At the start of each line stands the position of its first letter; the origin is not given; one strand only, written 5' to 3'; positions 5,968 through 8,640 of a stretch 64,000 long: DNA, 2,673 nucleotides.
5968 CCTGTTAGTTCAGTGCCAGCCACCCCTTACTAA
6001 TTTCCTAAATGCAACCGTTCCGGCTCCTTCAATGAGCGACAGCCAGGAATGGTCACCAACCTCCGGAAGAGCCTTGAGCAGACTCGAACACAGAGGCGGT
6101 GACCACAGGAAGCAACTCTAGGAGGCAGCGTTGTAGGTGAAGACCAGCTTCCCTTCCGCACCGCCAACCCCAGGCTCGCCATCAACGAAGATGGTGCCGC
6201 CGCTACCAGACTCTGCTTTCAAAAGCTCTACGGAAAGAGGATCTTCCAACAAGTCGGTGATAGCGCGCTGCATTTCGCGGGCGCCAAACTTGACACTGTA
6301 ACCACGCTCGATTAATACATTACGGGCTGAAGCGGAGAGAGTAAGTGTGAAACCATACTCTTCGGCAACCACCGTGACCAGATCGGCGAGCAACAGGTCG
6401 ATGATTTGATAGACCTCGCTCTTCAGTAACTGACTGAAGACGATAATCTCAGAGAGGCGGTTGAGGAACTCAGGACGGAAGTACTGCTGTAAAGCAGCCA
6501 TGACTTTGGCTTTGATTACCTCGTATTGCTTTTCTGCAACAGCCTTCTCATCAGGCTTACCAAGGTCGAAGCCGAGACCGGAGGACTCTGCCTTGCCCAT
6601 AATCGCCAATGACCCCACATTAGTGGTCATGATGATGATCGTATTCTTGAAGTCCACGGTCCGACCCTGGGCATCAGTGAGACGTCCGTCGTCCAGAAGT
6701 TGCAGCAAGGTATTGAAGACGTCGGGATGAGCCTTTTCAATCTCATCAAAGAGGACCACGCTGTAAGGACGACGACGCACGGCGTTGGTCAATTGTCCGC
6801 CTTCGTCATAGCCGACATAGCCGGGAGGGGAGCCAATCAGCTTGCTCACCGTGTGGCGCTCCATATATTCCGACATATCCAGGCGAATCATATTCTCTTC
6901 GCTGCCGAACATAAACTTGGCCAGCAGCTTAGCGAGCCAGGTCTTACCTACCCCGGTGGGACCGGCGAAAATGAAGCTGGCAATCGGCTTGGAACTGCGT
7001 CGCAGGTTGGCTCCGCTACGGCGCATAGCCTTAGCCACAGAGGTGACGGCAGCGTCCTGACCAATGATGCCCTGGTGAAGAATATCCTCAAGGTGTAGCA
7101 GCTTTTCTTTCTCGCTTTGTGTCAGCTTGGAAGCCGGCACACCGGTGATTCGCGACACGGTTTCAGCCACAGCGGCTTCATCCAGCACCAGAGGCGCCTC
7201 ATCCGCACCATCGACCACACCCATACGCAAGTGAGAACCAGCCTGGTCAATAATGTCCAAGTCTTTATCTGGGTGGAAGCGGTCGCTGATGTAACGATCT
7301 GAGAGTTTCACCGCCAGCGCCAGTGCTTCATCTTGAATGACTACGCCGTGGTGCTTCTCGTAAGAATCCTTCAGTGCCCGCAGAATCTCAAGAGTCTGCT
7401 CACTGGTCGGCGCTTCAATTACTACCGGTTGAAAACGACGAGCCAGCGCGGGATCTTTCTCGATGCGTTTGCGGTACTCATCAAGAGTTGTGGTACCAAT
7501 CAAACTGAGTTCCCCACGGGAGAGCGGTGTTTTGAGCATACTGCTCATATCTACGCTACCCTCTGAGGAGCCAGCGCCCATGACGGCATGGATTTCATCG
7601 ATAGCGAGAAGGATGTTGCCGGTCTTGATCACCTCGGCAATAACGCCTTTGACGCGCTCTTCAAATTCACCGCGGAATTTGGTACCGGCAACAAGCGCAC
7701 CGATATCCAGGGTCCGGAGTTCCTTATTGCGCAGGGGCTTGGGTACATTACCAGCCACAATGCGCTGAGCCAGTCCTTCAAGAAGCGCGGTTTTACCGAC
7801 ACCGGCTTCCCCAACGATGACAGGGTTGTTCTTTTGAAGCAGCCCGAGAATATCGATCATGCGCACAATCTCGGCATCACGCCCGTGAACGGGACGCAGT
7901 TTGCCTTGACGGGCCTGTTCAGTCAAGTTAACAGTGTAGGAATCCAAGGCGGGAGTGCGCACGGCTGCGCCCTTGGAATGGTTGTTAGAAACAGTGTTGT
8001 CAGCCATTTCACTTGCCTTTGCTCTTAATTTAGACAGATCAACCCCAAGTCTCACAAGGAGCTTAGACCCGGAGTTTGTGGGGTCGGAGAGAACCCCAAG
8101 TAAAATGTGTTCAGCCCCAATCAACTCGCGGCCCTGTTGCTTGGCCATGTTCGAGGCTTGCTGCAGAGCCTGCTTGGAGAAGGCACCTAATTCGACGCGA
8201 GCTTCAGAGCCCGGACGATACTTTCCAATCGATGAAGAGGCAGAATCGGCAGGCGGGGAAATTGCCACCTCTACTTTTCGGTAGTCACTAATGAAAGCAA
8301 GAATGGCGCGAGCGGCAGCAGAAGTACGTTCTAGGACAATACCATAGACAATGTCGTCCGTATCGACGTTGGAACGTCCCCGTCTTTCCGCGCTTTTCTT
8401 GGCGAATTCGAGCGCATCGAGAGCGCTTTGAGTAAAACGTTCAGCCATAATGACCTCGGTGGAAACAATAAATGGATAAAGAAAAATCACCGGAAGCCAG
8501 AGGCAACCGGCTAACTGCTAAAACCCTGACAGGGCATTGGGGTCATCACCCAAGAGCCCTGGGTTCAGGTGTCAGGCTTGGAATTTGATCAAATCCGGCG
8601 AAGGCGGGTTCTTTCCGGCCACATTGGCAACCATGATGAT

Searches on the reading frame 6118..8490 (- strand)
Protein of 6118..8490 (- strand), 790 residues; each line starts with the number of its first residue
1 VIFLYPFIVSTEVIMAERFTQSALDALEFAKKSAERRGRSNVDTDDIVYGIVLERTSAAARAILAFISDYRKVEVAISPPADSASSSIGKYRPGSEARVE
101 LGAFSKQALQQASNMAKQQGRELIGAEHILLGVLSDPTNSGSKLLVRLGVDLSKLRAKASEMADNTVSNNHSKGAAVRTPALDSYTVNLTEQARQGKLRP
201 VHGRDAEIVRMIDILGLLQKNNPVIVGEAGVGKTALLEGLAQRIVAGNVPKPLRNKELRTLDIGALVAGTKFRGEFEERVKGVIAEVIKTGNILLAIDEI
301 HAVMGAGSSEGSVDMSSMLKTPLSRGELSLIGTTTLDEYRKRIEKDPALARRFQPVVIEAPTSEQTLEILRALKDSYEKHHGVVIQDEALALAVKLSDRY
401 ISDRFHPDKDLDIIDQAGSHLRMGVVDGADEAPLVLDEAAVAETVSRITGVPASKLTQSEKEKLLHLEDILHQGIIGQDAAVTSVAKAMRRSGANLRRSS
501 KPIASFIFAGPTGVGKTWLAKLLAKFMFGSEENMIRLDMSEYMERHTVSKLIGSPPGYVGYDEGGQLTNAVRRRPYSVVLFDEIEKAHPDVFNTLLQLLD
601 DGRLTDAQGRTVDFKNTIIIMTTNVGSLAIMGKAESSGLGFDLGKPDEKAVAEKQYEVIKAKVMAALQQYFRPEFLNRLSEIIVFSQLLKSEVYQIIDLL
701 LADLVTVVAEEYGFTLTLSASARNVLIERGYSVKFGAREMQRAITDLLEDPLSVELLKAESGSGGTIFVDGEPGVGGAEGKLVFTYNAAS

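Call 11: search_protein_families(library=pfam, proteins=[window:6118-8490:-])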
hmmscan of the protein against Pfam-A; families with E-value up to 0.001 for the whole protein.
window:6118-8490:- (790 aa): 21 families
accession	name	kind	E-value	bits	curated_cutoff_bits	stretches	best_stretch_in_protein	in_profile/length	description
PF07724.20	AAA_2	-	8.9e-71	237.7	27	1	501-682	1-166/166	AAA domain (Cdc48 subfamily)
PF17871.7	AAA_lid_9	-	1.1e-23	83.6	22.8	1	363-427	2-66/104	AAA lid domain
PF00004.35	AAA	-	2.3e-20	73.8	21.2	2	507-624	2-109/131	ATPase family associated with various cellular activities (AAA)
PF07728.20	AAA_5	-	1.1e-18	68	22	1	506-626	2-124/139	AAA domain (dynein-related subfamily)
PF10431.15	ClpB_D2-small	-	3.6e-16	59.4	21.9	1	689-768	2-80/81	C-terminal, D2-small domain, of ClpB protein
PF13401.12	AAA_22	-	1.4e-09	38.8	27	1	220-338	5-128/130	AAA domain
PF02861.25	Clp_N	-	3.5e-09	37.1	20.7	1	114-160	3-49/53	Clp amino terminal domain, pathogenicity island component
PF00158.32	Sigma54_activat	-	1.8e-08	34.7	20.2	1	487-624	6-142/168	Sigma-54 interaction domain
PF13173.12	AAA_14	-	1.5e-07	32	27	0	507-603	6-89/129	AAA domain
PF13191.12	AAA_16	-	5.9e-07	30.6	32.6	0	202-247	3-51/167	AAA ATPase domain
PF20720.3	nSTAND3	-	1.3e-05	25.4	27.2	0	217-246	13-43/155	Novel STAND NTPase 3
PF06414.18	Zeta_toxin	-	1.3e-05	25.2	22.3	1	498-546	12-58/199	Zeta toxin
PF05729.18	NACHT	-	3e-05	24.4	26.7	0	224-251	4-31/167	NACHT domain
PF03193.22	RsgA_GTPase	-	0.00015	22.1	30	0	213-243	99-129/174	RsgA GTPase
PF02367.23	TsaE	-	0.00016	22.1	26.6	0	486-527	4-45/128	Threonylcarbamoyl adenosine biosynthesis protein TsaE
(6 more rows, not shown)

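Call 17: find_related_loci(query=window:6118-8490:-, collection=genome_contigs, flank=3000)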
Query window:6118-8490:- (790 aa) in genome_contigs; peptide patterns used: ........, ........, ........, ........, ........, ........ (x = any residue, [..] = any of these).
145 stretches matched a pattern; 67 encode a relative of the query (tblastn E <= 1e-3); 67 distinct loci.
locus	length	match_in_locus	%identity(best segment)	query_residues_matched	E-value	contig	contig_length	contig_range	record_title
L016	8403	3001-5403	42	15-767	0e+0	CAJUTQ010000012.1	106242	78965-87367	MAG TPA_asm: uncultured Lachnospiraceae bacterium isolate MGBC165282 genome assembly, contig: MGBC165282.12, whole genom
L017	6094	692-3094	42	15-767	0e+0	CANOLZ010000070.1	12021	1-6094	MAG TPA_asm: uncultured bacterium isolate SRR19759482_bin.47_metawrap_v1.3_MAG genome assembly, contig: NODE.5353_length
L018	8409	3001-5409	43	14-769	0e+0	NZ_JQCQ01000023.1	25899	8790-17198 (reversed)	Pediococcus argentinicus strain DSM 23026 Scaffold23, whole genome shotgun sequence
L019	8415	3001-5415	43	17-774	0e+0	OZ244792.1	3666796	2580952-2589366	MAG: Dehalococcoidia bacterium isolate ad4dcc4a-e611-4ae4-9ebb-ef3820abf337 genome assembly, chromosome: 1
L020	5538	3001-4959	49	168-771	0e+0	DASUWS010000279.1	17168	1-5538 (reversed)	MAG TPA_asm: Ktedonobacterales bacterium isolate SMAG_U1849 k141_558784, whole genome shotgun sequence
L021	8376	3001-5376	42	19-767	0e+0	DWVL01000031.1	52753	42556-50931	MAG TPA_asm: Candidatus Mediterraneibacter excrementavium isolate ChiGjej2B2-38138 ChiGjej2B2M5__C241076_L52753_SAMN0800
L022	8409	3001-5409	41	17-774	0e+0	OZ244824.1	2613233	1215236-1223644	MAG: Dehalococcoidia bacterium isolate 70ea3dc7-dc25-4479-8e7e-ee8621e45a74 genome assembly, chromosome: 1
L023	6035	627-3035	41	17-774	0e+0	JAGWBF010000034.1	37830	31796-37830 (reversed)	MAG: Dehalococcoidia bacterium isolate 277c_26 scaffold_4758, whole genome shotgun sequence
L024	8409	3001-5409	41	17-774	0e+0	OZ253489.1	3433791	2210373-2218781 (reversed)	MAG: Dehalococcoidia bacterium isolate ffb8934b-577b-4777-8369-15bafc51d39f genome assembly, chromosome: 1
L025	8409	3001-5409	41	17-774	0e+0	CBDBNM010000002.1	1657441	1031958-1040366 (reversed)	MAG: Dehalococcoidia bacterium isolate c1b9121c-b6f9-408d-bdb8-3c357fa74dc1 genome assembly, contig: contig_2, whole gen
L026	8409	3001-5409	41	17-774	0e+0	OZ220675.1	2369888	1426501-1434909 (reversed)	MAG: Dehalococcoidia bacterium isolate ea37d81f-01db-49a7-af8b-960c32e5f49c genome assembly, chromosome: 1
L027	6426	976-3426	40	15-787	0e+0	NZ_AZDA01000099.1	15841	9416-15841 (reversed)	Loigolactobacillus bifermentans DSM 20003 NODE_177, whole genome shotgun sequence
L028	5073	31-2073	46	144-772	0e+0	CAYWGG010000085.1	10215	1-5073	MAG TPA_asm: uncultured Dehalococcoidia bacterium isolate binchicken_co21_430 genome assembly, contig: NODE_5543_length_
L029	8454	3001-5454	41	17-789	0e+0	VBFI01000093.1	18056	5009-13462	MAG: Chloroflexi bacterium isolate CF_48 14_0929_02_20cm_scaffold_1716, whole genome shotgun sequence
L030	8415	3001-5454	42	17-789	0e+0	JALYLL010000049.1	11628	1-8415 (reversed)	MAG: Chloroflexota bacterium isolate AFD bin38 SD1484-86_k127_6346, whole genome shotgun sequence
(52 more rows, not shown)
